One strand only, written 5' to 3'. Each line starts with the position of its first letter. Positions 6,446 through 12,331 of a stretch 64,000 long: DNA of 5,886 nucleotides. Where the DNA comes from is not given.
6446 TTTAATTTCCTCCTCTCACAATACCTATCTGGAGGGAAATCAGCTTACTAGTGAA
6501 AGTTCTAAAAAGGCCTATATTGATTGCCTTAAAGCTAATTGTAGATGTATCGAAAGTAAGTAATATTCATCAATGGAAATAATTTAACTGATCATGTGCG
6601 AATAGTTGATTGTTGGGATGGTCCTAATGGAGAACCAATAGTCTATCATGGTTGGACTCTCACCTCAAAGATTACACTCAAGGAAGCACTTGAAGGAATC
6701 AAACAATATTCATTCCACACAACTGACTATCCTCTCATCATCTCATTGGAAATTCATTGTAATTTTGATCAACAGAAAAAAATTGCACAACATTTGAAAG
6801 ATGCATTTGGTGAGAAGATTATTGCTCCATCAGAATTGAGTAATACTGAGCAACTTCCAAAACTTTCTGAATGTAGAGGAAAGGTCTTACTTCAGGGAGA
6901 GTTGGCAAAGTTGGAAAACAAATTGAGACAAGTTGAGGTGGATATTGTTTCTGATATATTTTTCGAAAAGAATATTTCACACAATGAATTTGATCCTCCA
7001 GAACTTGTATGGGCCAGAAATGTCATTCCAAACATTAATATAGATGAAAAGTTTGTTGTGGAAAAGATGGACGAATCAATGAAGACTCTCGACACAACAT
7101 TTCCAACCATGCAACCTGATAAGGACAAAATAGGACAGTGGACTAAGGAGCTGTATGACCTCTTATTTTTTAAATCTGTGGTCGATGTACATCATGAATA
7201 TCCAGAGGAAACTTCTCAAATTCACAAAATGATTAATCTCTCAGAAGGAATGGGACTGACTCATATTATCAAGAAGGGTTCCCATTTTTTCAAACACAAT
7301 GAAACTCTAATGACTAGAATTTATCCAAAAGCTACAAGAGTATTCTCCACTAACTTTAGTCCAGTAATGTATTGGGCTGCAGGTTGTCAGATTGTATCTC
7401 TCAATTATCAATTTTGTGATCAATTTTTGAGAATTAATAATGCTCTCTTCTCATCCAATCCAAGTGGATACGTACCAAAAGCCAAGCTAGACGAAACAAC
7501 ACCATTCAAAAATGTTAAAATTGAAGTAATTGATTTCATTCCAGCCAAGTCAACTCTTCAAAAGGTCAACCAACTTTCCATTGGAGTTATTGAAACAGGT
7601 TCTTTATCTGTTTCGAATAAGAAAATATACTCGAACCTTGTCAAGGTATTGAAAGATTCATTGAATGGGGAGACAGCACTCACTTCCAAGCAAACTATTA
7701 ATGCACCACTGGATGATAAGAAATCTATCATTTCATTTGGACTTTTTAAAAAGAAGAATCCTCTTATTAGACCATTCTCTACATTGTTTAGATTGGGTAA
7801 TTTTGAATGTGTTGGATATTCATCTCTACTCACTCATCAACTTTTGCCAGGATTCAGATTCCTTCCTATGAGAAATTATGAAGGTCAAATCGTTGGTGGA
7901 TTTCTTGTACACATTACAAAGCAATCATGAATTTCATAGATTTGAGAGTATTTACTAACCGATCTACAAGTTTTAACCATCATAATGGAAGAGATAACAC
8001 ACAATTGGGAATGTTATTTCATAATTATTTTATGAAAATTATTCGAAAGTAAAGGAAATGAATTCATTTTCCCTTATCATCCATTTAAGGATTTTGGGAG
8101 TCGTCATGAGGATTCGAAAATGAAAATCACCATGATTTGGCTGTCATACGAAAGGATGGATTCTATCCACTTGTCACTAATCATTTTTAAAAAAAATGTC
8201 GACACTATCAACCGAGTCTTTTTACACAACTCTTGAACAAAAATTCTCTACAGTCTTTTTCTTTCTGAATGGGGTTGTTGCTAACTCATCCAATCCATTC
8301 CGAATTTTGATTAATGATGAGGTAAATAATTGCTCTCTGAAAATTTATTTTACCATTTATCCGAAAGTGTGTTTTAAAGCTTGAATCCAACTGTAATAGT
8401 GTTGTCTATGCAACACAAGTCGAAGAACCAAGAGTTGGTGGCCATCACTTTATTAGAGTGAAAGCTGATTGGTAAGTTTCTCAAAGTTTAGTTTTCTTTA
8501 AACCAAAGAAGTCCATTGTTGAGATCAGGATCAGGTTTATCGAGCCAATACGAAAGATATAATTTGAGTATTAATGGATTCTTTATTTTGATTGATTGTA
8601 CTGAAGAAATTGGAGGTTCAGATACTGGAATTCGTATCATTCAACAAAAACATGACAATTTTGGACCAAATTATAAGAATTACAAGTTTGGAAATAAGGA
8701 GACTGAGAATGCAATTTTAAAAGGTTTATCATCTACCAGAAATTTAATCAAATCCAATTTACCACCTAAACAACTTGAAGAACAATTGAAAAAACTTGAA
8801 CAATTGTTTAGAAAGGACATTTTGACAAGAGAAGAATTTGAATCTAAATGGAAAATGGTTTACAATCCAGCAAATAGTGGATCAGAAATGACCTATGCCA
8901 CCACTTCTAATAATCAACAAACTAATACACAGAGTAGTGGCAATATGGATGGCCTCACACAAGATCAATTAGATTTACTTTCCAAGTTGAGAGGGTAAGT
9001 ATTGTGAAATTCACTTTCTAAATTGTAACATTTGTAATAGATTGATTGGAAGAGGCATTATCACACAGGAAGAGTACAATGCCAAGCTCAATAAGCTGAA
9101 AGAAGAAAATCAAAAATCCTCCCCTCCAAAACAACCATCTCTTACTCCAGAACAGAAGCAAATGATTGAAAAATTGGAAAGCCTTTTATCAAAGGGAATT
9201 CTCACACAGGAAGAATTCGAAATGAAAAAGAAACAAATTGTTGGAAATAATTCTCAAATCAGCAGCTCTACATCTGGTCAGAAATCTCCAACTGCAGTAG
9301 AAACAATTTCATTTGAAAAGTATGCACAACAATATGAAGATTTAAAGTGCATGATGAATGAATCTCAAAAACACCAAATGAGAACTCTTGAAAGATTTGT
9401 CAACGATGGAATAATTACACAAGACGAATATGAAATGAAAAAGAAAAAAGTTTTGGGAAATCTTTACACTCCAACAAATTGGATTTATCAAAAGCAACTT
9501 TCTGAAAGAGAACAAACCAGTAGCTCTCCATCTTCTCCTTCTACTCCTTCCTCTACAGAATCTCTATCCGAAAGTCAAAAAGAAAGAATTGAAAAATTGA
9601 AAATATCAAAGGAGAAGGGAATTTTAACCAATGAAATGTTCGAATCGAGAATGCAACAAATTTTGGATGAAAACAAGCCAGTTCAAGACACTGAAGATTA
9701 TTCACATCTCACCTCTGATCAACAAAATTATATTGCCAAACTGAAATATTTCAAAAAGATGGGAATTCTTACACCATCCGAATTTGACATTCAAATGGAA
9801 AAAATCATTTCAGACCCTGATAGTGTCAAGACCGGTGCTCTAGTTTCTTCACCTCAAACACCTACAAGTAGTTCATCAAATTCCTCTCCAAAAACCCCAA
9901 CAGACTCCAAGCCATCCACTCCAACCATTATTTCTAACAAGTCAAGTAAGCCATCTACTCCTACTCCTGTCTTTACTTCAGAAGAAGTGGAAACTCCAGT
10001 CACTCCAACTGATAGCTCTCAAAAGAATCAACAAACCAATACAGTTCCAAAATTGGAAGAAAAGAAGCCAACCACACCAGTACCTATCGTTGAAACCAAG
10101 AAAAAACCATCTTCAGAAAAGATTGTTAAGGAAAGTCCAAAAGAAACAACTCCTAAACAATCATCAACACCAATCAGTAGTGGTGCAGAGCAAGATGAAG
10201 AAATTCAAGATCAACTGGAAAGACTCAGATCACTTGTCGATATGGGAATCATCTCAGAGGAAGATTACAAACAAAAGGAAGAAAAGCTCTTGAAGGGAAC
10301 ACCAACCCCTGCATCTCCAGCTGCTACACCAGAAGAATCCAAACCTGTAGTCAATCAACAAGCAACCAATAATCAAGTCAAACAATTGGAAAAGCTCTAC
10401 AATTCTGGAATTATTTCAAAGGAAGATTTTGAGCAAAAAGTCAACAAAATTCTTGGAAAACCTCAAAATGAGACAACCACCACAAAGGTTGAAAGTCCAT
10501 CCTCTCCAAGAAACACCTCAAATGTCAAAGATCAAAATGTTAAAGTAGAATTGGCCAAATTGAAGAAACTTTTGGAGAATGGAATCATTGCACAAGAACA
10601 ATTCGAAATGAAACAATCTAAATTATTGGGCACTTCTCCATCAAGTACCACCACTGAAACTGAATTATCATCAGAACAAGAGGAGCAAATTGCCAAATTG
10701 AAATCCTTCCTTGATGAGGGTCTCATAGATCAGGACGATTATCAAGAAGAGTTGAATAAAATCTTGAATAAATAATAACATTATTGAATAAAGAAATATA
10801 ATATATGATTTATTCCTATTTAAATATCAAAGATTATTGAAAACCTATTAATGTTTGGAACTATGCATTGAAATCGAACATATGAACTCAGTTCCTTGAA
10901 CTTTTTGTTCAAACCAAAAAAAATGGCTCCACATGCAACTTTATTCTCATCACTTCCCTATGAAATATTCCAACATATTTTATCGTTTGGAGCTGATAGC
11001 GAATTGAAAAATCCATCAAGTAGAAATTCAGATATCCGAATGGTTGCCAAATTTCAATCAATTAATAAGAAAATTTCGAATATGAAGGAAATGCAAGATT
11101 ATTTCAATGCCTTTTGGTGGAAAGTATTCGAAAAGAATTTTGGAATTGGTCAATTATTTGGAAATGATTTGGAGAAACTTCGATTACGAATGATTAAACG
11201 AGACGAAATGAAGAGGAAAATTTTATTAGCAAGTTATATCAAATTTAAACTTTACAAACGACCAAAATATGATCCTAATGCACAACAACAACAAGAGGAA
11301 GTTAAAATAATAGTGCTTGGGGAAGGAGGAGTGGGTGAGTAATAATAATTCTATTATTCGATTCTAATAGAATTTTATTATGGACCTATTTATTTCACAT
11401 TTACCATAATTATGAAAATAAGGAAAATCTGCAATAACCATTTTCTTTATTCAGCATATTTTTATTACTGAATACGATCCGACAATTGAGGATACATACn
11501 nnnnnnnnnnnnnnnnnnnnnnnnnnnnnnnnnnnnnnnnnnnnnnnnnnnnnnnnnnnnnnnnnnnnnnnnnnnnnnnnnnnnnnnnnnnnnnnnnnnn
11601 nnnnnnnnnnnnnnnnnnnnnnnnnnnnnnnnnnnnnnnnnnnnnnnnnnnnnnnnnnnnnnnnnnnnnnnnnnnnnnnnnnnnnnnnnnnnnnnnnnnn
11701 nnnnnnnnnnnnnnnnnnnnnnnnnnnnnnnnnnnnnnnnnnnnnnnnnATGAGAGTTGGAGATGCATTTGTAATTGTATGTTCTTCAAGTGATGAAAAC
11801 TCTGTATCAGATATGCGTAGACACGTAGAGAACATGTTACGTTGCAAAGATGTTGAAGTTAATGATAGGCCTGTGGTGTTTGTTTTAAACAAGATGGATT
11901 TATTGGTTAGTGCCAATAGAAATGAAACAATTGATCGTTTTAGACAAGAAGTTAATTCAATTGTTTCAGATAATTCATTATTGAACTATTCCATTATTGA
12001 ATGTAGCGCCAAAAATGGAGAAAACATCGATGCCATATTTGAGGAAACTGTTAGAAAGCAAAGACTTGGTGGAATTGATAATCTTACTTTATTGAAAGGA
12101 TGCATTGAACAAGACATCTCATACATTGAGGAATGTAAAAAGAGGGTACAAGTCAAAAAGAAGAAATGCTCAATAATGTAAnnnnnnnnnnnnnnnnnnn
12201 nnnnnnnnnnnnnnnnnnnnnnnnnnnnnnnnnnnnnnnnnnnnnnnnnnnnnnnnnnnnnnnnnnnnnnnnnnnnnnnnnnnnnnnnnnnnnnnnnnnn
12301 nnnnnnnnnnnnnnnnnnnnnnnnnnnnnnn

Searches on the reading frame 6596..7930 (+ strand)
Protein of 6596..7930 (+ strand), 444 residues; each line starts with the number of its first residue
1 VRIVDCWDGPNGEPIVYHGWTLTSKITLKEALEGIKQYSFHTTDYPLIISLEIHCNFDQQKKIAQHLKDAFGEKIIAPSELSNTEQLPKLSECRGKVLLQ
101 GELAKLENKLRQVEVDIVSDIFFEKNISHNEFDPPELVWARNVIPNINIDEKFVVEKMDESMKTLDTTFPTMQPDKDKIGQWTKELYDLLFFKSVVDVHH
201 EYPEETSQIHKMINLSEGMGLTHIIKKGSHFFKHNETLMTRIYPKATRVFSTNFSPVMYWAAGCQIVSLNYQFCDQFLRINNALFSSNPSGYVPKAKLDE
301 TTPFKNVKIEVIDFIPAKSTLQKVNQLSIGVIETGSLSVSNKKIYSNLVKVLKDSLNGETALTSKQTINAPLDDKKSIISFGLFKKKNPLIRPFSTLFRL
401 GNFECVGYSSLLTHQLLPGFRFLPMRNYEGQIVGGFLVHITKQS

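Call 33: search_protein_families(library=pfam, proteins=[window:6596-7930:+], max_evalue=0.01)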
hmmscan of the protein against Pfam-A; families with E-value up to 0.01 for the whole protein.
window:6596-7930:+ (444 aa): 2 families
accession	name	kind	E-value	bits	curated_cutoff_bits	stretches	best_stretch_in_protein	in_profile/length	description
PF00388.25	PI-PLC-X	-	6.6e-33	113.8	23.1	1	4-101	45-142/144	Phosphatidylinositol-specific phospholipase C, X domain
PF00387.25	PI-PLC-Y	-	1.6e-27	96.4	28.8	1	188-297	3-113/114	Phosphatidylinositol-specific phospholipase C, Y domain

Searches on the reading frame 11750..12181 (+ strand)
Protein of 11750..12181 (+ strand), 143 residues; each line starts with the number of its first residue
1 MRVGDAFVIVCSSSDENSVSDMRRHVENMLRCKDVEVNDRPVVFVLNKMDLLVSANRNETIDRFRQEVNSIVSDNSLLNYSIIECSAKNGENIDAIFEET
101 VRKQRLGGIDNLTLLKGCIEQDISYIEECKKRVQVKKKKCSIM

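Call 33: search_protein_families(library=pfam, proteins=[window:11750-12181:+], max_evalue=0.01)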
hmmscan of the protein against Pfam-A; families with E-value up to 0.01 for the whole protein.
window:11750-12181:+ (143 aa): 4 families
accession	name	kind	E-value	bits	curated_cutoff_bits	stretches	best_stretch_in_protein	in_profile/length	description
PF00009.33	GTP_EFTU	-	3.6e-07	30.4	26.5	1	2-102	91-184/188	Elongation factor Tu GTP binding domain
PF00071.28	Ras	-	6.9e-07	29.4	21.6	1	2-103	70-159/162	Ras family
PF00025.27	Arf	-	0.00012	22.1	22.3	1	5-98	83-168/174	ADP-ribosylation factor family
PF03193.22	RsgA_GTPase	-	0.00097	19.4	30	1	5-99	24-103/174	RsgA GTPase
